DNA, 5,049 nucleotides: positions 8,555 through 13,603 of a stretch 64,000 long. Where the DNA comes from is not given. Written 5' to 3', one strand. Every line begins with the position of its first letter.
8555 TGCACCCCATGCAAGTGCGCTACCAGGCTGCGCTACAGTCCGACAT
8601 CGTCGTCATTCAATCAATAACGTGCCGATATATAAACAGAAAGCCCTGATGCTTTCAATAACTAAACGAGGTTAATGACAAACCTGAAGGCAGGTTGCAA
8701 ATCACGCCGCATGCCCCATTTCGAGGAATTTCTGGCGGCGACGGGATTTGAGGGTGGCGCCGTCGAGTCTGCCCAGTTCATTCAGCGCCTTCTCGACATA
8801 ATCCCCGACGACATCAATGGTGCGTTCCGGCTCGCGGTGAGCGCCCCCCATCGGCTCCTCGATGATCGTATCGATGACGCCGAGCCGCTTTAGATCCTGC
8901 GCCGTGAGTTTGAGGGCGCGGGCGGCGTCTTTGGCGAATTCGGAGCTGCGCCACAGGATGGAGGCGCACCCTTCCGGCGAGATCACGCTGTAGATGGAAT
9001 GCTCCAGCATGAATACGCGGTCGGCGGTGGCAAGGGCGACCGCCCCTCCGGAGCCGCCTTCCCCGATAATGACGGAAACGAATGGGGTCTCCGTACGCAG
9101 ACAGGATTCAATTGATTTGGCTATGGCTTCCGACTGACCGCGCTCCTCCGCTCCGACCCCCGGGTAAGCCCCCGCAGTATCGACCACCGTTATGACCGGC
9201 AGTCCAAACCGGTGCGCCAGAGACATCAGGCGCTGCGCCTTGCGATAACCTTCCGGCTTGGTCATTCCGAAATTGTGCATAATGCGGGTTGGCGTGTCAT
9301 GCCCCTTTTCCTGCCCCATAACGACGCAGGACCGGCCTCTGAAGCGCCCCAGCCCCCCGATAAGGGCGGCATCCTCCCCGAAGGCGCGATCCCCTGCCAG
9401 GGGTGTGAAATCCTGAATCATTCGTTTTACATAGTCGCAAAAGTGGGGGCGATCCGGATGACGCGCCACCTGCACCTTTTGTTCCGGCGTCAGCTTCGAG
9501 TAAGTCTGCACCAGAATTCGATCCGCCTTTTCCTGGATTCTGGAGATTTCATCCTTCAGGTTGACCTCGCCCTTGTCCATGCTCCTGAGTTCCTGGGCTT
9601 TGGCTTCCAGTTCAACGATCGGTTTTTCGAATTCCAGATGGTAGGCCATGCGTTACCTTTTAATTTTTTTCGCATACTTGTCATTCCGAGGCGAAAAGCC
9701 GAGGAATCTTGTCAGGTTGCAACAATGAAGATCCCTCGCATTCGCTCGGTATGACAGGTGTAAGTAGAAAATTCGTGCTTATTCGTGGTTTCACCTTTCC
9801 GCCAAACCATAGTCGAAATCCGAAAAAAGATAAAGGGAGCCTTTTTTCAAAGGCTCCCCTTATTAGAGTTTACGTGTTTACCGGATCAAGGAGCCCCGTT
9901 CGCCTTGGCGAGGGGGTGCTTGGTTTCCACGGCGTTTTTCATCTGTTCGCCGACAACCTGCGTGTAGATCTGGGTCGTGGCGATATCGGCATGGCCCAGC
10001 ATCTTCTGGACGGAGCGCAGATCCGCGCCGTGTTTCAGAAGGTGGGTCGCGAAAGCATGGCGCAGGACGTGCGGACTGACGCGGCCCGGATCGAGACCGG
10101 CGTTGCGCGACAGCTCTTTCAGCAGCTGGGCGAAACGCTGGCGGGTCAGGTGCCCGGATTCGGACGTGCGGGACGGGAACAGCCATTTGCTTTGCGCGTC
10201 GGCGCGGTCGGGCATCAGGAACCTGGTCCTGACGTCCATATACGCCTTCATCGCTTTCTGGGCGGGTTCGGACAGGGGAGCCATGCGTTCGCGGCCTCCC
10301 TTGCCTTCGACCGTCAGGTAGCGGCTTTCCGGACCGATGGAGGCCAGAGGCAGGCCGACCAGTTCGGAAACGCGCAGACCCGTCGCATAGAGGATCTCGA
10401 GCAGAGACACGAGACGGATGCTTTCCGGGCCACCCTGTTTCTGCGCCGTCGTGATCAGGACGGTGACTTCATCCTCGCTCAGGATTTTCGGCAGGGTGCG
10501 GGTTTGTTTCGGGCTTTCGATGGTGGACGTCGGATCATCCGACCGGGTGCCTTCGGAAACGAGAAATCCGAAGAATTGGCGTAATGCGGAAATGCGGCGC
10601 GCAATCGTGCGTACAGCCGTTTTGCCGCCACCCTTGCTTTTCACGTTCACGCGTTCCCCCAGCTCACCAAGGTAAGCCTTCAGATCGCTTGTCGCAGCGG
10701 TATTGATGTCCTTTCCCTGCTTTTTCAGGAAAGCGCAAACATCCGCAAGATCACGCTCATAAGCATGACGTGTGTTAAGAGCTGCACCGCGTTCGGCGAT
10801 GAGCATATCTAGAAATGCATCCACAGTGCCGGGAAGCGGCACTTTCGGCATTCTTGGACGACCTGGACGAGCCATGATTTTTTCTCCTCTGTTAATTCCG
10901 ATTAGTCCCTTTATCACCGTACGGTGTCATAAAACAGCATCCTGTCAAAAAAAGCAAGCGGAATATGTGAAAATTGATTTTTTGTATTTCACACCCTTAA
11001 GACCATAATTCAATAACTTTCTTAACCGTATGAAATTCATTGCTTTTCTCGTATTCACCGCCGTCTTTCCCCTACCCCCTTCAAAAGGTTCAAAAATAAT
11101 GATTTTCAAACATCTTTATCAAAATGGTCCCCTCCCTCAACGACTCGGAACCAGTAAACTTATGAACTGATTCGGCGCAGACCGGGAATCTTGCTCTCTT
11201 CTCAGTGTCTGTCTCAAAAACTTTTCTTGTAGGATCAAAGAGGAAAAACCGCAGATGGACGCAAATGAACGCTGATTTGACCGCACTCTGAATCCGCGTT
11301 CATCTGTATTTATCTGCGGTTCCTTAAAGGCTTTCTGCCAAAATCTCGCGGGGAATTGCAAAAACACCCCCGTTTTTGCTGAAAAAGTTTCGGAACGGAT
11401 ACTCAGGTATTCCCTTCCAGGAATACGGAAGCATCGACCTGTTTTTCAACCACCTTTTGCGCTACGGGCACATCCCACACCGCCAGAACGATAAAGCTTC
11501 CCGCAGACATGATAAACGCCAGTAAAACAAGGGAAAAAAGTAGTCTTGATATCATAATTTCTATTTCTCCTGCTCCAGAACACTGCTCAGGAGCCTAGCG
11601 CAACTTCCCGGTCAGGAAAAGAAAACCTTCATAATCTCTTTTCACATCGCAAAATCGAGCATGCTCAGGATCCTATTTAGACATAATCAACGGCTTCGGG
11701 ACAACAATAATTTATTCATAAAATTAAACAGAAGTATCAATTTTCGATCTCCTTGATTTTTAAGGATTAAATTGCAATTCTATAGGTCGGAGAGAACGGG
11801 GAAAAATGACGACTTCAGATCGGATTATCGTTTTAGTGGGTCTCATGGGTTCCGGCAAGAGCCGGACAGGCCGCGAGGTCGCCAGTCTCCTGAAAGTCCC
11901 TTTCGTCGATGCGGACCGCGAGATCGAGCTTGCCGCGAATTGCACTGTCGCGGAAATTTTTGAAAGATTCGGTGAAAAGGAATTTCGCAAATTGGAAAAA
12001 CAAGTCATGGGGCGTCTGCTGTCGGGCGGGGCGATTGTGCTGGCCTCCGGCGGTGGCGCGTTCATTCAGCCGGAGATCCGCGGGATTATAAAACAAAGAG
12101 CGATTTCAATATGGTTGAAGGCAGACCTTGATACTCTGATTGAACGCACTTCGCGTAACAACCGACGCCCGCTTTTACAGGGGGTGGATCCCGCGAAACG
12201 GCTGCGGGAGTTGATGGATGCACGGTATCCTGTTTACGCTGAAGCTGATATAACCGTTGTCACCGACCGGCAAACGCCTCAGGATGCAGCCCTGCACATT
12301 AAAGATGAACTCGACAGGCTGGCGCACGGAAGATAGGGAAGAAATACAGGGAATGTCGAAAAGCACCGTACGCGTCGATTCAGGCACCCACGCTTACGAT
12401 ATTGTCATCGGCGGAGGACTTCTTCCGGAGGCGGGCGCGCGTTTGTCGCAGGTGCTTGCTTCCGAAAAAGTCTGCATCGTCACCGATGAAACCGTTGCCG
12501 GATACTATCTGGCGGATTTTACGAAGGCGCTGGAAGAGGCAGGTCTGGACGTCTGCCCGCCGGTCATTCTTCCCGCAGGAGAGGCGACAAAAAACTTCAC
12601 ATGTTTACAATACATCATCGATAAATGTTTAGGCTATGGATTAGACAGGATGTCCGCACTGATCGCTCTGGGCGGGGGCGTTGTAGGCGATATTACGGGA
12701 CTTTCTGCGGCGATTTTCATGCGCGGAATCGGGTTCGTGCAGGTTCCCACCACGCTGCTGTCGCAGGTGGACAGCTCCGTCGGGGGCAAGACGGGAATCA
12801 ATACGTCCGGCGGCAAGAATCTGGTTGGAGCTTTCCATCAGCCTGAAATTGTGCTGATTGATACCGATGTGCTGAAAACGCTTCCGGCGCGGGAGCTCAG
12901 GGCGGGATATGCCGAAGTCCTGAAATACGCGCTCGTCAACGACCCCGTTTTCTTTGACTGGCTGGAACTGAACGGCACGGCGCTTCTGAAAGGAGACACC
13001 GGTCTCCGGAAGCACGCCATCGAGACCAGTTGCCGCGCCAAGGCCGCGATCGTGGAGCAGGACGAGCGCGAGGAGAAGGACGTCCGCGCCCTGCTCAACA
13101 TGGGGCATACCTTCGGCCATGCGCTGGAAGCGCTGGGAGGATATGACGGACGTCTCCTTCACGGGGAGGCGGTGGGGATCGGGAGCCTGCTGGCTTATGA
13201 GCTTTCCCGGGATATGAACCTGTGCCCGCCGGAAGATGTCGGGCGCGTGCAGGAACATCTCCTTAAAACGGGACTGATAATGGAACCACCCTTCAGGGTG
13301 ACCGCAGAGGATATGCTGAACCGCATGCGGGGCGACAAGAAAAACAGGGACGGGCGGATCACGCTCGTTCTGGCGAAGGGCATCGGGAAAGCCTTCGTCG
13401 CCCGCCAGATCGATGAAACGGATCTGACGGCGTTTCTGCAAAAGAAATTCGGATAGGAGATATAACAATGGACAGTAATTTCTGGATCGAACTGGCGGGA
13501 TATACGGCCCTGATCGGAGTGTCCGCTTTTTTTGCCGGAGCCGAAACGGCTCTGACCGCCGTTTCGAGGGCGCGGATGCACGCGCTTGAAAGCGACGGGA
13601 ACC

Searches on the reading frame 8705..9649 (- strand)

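Call 8: search_protein_families(library=pfam, proteins=[window:8705-9649:-], max_evalue=0.01)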
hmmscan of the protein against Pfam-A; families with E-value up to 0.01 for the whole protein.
window:8705-9649:- (315 aa): 3 families
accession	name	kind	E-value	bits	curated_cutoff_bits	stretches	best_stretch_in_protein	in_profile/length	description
PF03255.19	ACCA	-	1.6e-136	455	23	1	5-312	2-310/310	Acetyl co-enzyme A carboxylase carboxyltransferase-like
PF01039.27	Carboxyl_trans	-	5.2e-18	65.4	22.3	1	96-251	284-429/493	Carboxyl transferase domain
PF06833.16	MdcE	-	0.0031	17.7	32.7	1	147-262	25-147/196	Malonate decarboxylase gamma subunit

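Call 9: search_protein_families(library=ncbifam, proteins=[window:8705-9649:-], max_evalue=0.01)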
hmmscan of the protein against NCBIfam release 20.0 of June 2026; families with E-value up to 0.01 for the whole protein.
window:8705-9649:- (315 aa): 6 families
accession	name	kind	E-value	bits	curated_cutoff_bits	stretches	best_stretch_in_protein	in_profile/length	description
NF004344.0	PRK05724.1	equivalog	8.7e-139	462.2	357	1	3-314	4-316/319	acetyl-CoA carboxylase carboxyltransferase subunit alpha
TIGR00513.1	accA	equivalog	1.2e-118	396.2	319.3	1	2-314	3-316/321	acetyl-CoA carboxylase carboxyl transferase subunit alpha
NF041504.1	AccA_sub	subfamily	8.7e-118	392.3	300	1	57-312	2-257/257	carboxyltransferase subunit alpha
NF008971.0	PRK12319.1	equivalog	3.6e-75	252.8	406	1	59-308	8-253/256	acetyl-CoA carboxylase carboxyl transferase subunit alpha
TIGR01117.1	mmdA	subfamily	2.4e-08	33.2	998.8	1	128-242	329-448/512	methylmalonyl-CoA decarboxylase subunit alpha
TIGR03134.1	malonate_gamma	equivalog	6.1e-08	32.5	237.15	1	91-292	18-230/258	biotin-independent malonate decarboxylase subunit gamma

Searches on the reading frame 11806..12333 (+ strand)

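Call 8: search_protein_families(library=pfam, proteins=[window:11806-12333:+], max_evalue=0.01)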
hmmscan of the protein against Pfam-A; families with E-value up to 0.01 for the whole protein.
window:11806-12333:+ (176 aa): 5 families
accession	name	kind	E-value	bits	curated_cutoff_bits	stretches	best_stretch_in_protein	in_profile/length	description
PF01202.28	SKI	-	9.9e-45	152.9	22.1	1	14-168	1-157/159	Shikimate kinase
PF13189.12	Cytidylate_kin2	-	4e-06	27.6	28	0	7-58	1-53/176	Cytidylate kinase-like family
PF13238.12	AAA_18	-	8.6e-06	26.7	29.4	1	8-118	1-111/128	AAA domain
PF13401.12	AAA_22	-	0.00019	22.2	27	1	4-58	4-57/130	AAA domain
PF13671.12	AAA_33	-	0.0096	16.7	27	0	8-41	2-35/143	AAA domain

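Call 9: search_protein_families(library=ncbifam, proteins=[window:11806-12333:+], max_evalue=0.01)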
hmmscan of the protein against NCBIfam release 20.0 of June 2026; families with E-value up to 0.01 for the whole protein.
window:11806-12333:+ (176 aa): 17 families
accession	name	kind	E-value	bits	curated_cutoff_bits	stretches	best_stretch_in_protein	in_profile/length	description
NF010552.0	PRK13946.1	equivalog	1.7e-67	226.9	186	1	4-170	22-188/198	shikimate kinase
NF010554.0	PRK13948.1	equivalog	2.8e-41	141.2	217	1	8-162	13-166/192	shikimate kinase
NF010553.0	PRK13947.1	equivalog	8.8e-39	133.4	204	1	8-168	4-164/173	shikimate kinase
NF003456.0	PRK05057.1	equivalog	2.5e-36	125.2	195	1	5-169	4-170/173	shikimate kinase AroK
NF006610.0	PRK09169.1-4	subfamily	6.6e-36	122.5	4299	1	5-160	2865-3020/3056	hypothetical protein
NF010627.0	PRK14021.1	equivalog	1.3e-32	112.9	565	1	7-168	8-173/542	bifunctional shikimate kinase/3-dehydroquinate synthase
NF006015.0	PRK08154.1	subfamily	5.1e-30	104.7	204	1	5-169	136-302/314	anaerobic benzoate catabolism transcriptional regulator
NF010556.0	PRK13951.1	equivalog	1e-28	100.5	560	1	8-150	3-144/492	bifunctional shikimate kinase AroK/3-dehydroquinate synthase AroB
NF002988.0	PRK03731.1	equivalog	4.4e-26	91.7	161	1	7-170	4-169/174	shikimate kinase AroL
NF010555.0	PRK13949.1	equivalog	1.2e-22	80.9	180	1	8-165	4-165/175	shikimate kinase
NF040667.1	hom_kin_desulfo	exception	2.4e-22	79.5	197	1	7-169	2-162/163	homoserine kinase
NF001866.0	PRK00625.1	equivalog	1.8e-15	57.5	142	1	8-140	3-135/173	shikimate kinase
TIGR02173.1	cyt_kin_arch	equivalog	1e-05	25.6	102.1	1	7-149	2-141/169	(d)CMP kinase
NF007336.0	PRK09825.1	equivalog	0.00065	19.4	304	0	8-38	6-36/176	gluconokinase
TIGR01313.1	therm_gnt_kin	subfamily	0.00072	19.3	113.75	1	8-38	1-31/164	gluconokinase, GntK/IdnK-type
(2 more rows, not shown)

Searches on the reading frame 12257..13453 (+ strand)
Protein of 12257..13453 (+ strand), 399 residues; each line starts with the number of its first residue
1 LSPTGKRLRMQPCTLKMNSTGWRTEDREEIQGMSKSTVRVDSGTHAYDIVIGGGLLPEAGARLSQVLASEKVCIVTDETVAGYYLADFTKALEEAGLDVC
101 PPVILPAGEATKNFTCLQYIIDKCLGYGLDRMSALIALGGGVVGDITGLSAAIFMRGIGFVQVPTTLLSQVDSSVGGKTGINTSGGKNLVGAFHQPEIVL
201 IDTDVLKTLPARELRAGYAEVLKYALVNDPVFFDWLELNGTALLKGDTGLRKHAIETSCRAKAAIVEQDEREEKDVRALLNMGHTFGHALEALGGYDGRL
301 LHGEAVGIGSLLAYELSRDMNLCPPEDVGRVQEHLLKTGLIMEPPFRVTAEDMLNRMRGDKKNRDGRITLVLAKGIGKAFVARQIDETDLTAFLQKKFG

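Call 8: search_protein_families(library=pfam, proteins=[window:12257-13453:+], max_evalue=0.01)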
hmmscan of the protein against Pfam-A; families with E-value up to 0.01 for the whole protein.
window:12257-13453:+ (399 aa): 4 families
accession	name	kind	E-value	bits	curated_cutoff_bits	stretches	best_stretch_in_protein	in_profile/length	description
PF01761.26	DHQ_synthase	-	7.5e-46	155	24.2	1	103-215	2-114/115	3-dehydroquinate synthase N-terminal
PF24621.2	DHQS_C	-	2.8e-39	134.8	27.6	1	217-363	1-144/144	3-dehydroquinate synthase C-terminal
PF13685.12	Fe-ADH_2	-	3e-07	31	28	1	50-210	1-149/149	Iron-containing alcohol dehydrogenase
PF00465.25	Fe-ADH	-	0.00015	21.8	31.3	1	49-167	4-131/168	Iron-containing alcohol dehydrogenase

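Call 9: search_protein_families(library=ncbifam, proteins=[window:12257-13453:+], max_evalue=0.01)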
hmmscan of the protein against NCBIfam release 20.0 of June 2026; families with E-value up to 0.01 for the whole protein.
window:12257-13453:+ (399 aa): 10 families
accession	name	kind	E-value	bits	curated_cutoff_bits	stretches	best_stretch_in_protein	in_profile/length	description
TIGR01357.1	aroB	equivalog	2.8e-103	345.7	305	1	47-391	1-340/344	3-dehydroquinate synthase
TIGR04425.1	P_lya_rel_AroB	hypoth_equivalog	3.4e-68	230.2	400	1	62-396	19-343/348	AroB-related putative sugar phosphate phospholyase (cyclizing)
NF004852.0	PRK06203.1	equivalog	6.9e-60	203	333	1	99-391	88-385/407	3-dehydroquinate synthase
NF010627.0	PRK14021.1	equivalog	7.7e-53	179.7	565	1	29-381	170-524/542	bifunctional shikimate kinase/3-dehydroquinate synthase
NF010556.0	PRK13951.1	equivalog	1e-37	130.1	560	1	103-390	209-487/492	bifunctional shikimate kinase AroK/3-dehydroquinate synthase AroB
NF002022.0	PRK00843.1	equivalog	1.2e-14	54.1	413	2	48-225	13-177/350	NAD(P)-dependent glycerol-1-phosphate dehydrogenase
NF006941.0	PRK09423.1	subfamily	1.3e-05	24.2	336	1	50-222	12-173/367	glycerol dehydrogenase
NF053832.1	GlycoaldRedHalo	equivalog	6.1e-05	22.3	550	1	50-223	12-174/363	glycolaldehyde reductase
NF047954.1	PrpdilGlycDhGldA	equivalog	0.00034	19.9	700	1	69-222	29-173/365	bifunctional L-1,2-propanediol dehydrogenase/glycerol dehydrogenase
NF041822.1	daptide_DH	equivalog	0.00068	18.6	300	0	158-222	105-168/363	daptide-type RiPP biosynthesis dehydogenase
